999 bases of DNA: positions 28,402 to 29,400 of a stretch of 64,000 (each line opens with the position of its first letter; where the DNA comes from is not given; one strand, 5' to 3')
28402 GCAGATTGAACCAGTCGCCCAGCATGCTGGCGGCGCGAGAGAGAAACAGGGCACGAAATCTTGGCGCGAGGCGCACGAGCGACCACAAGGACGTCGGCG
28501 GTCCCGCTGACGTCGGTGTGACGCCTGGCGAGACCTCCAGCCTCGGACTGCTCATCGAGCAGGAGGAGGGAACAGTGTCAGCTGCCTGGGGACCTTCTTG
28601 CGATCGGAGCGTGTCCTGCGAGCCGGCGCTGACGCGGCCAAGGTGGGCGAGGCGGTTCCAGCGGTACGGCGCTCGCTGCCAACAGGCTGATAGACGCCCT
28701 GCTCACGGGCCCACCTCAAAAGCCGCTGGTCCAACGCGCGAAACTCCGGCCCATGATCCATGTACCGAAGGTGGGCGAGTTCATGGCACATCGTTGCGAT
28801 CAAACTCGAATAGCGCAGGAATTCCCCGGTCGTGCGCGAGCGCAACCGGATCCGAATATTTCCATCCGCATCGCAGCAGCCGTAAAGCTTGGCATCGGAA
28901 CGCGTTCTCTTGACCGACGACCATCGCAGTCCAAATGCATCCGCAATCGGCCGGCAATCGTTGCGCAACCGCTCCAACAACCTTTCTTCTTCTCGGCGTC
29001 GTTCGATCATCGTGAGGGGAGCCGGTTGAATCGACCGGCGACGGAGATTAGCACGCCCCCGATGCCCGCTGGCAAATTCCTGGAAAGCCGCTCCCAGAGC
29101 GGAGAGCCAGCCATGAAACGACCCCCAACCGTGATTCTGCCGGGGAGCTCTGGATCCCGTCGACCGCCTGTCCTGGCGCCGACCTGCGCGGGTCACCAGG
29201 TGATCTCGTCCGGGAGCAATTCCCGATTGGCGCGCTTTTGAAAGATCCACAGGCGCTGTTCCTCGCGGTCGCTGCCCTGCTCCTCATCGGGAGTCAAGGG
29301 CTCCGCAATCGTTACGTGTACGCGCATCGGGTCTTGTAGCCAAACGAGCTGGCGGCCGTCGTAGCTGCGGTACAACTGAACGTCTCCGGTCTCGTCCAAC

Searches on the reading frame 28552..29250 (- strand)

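Call 36: search_protein_families(library=pfam, proteins=[window:28552-29250:-], max_evalue=0.001)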
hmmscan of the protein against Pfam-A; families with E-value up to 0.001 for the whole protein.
window:28552-29250:- (232 aa): 2 families
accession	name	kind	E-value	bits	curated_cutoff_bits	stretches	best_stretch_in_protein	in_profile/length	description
PF08325.16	WLM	-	4.9e-11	43.5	26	1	92-181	22-114/190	WLM domain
PF01863.23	YgjP-like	-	1.3e-07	32.3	26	1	87-177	108-193/207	YgjP-like, metallopeptidase domain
